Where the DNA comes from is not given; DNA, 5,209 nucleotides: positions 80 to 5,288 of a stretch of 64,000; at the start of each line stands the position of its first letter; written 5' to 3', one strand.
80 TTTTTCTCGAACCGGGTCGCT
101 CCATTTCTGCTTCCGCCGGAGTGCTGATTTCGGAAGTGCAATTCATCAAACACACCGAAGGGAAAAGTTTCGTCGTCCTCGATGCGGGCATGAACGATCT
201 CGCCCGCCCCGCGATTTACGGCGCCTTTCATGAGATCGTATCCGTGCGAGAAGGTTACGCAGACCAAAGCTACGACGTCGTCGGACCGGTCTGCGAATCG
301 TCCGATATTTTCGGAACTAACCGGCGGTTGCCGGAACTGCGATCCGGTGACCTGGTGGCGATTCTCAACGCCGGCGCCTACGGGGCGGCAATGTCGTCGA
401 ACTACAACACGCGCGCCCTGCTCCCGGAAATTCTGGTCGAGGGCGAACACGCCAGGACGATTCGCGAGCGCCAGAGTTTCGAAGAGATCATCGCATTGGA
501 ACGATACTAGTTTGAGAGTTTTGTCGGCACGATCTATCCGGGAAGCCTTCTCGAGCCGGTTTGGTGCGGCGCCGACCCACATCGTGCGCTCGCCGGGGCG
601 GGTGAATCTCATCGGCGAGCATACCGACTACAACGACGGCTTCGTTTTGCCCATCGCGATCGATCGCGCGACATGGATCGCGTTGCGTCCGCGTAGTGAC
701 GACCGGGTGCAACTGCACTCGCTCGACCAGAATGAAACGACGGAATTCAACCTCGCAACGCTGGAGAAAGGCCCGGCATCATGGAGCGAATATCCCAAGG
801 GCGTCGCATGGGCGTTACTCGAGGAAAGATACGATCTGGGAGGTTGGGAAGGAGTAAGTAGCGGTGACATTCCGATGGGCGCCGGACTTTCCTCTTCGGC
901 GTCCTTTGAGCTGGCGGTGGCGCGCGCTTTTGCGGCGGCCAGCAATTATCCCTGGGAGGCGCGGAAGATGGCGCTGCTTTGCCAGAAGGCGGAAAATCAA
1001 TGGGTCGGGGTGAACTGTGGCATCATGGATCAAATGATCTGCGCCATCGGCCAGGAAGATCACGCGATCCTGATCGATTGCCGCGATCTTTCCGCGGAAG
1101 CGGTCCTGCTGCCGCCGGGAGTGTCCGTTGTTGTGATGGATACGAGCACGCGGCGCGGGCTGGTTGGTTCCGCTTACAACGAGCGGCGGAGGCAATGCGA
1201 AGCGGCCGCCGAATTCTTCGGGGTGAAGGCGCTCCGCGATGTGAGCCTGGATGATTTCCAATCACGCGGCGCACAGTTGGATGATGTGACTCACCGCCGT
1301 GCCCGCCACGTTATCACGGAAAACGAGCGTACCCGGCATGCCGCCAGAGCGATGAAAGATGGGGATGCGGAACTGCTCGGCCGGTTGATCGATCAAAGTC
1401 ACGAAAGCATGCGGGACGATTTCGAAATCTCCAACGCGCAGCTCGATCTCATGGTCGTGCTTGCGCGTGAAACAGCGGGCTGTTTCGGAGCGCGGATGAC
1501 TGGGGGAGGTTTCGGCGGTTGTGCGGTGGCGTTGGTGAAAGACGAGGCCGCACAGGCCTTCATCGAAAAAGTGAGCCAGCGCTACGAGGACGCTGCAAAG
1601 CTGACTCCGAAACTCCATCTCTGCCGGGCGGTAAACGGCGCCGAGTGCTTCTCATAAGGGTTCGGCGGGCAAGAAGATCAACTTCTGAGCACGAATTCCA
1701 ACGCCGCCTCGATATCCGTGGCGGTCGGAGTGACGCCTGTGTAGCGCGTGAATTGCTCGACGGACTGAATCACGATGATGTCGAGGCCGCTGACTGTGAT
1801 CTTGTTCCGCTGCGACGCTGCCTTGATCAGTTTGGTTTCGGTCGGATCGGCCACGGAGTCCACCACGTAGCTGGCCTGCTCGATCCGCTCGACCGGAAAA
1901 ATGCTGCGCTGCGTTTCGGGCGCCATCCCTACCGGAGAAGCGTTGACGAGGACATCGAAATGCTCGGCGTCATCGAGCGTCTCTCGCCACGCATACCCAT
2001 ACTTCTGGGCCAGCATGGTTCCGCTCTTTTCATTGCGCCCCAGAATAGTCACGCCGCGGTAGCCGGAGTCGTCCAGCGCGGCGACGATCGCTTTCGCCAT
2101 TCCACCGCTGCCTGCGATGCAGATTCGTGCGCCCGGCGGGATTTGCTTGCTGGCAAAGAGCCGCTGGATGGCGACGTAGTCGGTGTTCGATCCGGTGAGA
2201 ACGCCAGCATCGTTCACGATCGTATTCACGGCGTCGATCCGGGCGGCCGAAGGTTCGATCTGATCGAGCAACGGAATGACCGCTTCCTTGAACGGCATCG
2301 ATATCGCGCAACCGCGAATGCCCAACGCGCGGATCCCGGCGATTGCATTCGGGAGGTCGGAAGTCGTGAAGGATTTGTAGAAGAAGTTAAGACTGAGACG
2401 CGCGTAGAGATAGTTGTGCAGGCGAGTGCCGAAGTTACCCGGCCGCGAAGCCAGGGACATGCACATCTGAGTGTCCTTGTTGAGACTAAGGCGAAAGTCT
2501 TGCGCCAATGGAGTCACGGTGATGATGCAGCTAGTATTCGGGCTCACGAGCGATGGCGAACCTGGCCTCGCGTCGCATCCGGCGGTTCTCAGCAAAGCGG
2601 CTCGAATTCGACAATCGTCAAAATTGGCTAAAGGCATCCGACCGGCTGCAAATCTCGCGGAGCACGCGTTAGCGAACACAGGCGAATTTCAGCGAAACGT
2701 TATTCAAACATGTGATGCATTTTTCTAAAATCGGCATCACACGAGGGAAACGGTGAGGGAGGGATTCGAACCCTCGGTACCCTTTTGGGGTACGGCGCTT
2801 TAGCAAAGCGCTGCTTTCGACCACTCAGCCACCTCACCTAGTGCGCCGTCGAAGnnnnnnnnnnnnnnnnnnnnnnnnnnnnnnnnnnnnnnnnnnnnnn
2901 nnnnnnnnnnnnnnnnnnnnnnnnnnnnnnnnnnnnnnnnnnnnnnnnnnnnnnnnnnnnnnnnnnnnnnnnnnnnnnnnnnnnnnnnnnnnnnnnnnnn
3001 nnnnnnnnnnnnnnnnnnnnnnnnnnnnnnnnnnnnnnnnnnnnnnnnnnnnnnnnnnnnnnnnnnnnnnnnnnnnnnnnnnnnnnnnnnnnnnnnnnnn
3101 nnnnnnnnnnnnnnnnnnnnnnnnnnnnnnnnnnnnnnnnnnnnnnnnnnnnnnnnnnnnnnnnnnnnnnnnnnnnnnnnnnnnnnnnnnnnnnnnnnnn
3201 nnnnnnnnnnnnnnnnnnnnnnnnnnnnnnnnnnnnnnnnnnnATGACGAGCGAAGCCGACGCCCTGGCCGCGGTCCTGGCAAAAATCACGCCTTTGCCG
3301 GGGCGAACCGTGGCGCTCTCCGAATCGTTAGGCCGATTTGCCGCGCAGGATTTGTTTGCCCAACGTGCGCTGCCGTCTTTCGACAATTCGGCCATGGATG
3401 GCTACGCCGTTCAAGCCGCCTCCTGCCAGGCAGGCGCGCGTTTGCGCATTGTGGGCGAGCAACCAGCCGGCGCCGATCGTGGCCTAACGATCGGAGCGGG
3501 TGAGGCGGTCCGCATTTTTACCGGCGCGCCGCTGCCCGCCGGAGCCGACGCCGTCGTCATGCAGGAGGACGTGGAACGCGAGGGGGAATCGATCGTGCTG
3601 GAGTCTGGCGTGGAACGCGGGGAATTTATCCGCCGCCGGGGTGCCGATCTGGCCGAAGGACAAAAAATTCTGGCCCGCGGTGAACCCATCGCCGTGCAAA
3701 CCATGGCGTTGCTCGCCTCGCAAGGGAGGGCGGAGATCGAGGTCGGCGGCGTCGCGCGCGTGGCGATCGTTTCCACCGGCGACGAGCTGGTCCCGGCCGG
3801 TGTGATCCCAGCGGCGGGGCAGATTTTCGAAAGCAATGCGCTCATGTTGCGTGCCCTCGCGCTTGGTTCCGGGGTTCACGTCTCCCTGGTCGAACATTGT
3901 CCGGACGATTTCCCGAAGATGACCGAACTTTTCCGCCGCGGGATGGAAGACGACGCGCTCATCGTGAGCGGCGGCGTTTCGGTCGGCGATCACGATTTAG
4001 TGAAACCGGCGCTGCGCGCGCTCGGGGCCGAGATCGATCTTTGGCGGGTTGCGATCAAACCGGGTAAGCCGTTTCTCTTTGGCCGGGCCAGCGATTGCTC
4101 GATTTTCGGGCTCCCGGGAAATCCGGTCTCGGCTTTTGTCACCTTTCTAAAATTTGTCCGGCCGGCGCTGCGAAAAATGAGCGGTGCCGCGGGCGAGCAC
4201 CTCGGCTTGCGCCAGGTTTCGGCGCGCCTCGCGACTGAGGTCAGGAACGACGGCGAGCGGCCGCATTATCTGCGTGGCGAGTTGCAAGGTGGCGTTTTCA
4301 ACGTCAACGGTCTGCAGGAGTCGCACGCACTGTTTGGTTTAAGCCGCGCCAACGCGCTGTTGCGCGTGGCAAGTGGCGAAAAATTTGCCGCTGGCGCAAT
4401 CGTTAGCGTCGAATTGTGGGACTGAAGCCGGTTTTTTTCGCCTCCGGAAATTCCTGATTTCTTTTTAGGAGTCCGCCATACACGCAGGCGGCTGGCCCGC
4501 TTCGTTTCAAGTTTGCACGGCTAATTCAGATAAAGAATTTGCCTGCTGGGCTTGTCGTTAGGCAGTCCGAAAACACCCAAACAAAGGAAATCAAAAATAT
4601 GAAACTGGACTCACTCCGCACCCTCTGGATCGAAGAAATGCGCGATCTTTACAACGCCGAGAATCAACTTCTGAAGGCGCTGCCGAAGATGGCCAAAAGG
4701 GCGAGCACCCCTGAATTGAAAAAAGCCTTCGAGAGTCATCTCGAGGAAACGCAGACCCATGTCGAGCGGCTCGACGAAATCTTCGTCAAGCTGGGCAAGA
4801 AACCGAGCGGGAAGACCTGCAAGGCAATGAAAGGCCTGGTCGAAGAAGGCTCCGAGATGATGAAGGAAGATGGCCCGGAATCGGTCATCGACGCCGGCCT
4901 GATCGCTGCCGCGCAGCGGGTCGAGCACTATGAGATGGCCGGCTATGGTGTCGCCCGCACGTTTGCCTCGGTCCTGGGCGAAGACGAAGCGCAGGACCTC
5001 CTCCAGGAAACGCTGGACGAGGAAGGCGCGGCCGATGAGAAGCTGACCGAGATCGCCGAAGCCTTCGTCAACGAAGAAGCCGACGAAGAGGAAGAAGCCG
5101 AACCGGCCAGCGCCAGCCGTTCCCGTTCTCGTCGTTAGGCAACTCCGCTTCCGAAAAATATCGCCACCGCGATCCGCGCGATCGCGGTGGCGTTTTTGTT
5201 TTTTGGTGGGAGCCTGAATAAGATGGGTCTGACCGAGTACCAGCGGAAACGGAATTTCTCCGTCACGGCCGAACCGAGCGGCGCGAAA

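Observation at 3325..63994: Hyper-abundant 9-mer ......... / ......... dispersed through genes and spacers (uptake-sequence-like or Chi/KOPS-like genomic word)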

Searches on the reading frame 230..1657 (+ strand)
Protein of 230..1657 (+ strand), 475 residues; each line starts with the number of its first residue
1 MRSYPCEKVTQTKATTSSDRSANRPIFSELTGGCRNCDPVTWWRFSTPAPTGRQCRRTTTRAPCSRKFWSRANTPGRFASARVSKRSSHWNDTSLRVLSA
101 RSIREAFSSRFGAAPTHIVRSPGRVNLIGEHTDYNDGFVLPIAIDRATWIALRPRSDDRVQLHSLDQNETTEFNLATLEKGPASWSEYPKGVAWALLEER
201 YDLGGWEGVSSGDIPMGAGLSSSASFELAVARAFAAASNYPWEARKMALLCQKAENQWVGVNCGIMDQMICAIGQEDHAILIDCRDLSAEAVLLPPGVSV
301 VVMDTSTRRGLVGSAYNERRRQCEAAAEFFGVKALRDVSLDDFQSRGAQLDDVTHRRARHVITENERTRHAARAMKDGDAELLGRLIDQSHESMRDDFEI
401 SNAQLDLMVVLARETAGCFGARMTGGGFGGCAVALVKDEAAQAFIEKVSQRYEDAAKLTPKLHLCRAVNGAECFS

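Call 17: find_encoding_contigs(protein=window:230-1657:+, flank=10000, max_places=10)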
Protein window:230-1657:+ (475 aa): no gene with exactly this product is on record in the collection.

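Call 23: search_protein_families(library=pfam, proteins=[window:230-1657:+], max_evalue=0.00001)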
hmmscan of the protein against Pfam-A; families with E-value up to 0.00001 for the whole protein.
window:230-1657:+ (475 aa): 3 families
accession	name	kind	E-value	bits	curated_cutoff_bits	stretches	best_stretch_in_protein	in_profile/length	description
PF10509.15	GalKase_gal_bdg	-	1.2e-23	82.9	23.1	1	105-154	1-49/49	Galactokinase galactose-binding signature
PF00288.32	GHMP_kinases_N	-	4e-17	62.7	22.3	1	188-274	2-86/87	GHMP kinases N terminal domain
PF08544.19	GHMP_kinases_C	-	1.6e-12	48.1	21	1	372-453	2-84/85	GHMP kinases C terminal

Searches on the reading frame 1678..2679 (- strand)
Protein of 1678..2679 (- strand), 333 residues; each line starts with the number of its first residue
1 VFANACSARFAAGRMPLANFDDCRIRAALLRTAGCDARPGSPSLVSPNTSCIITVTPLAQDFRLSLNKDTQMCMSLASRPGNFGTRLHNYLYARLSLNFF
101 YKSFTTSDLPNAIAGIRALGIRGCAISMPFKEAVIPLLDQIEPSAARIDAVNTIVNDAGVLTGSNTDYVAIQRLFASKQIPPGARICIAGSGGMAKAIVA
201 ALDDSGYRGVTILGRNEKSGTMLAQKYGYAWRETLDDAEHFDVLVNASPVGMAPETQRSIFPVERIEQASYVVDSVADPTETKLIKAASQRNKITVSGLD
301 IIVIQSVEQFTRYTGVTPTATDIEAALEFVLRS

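Call 23: search_protein_families(library=pfam, proteins=[window:1678-2679:-], max_evalue=0.00001)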
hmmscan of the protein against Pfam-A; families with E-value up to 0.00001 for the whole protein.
window:1678-2679:- (333 aa): 3 families
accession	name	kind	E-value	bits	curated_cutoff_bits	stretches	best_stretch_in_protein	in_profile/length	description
PF08501.16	Shikimate_dh_N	-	5.5e-18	65.4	27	1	86-154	13-83/83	Shikimate dehydrogenase substrate binding domain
PF03807.23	F420_oxidored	-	3.4e-06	28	21.6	1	185-277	1-93/94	NADP oxidoreductase coenzyme F420-dependent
PF01488.26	Shikimate_DH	-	5.6e-06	26.9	24.3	1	183-269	12-98/138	Shikimate / quinate 5-dehydrogenase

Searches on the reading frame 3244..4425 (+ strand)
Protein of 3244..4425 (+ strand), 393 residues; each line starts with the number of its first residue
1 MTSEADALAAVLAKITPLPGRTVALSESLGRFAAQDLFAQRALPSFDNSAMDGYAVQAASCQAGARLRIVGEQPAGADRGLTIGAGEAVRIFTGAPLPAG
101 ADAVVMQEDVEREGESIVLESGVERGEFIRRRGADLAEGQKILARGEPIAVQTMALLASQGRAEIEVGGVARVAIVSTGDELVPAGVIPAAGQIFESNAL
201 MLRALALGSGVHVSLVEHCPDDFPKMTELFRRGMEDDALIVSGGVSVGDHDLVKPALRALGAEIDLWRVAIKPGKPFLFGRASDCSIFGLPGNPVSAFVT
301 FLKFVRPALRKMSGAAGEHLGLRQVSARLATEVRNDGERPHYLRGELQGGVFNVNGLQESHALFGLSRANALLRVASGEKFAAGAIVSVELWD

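Call 23: search_protein_families(library=pfam, proteins=[window:3244-4425:+], max_evalue=0.00001)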
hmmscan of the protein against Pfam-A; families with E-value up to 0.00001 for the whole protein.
window:3244-4425:+ (393 aa): 3 families
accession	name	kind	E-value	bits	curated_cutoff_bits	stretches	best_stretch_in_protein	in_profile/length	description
PF03453.22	MoeA_N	-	8.5e-44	149.5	30.8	1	5-161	4-160/160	MoeA N-terminal region (domain I and II)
PF00994.29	MoCF_biosynth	-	8.3e-30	103.8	26.6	1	174-311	1-144/144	Probable molybdopterin binding domain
PF03454.20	MoeA_C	-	6.2e-11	42.8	22.1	1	327-392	2-72/72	MoeA C-terminal region (domain IV)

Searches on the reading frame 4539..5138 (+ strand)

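Call 23: search_protein_families(library=pfam, proteins=[window:4539-5138:+], max_evalue=0.00001)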
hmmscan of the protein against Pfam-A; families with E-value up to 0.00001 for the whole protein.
window:4539-5138:+ (199 aa): 1 family
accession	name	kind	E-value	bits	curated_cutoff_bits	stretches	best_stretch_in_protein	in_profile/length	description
PF05974.18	DUF892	-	3.7e-60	203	23.7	1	26-181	2-158/159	Domain of unknown function (DUF892)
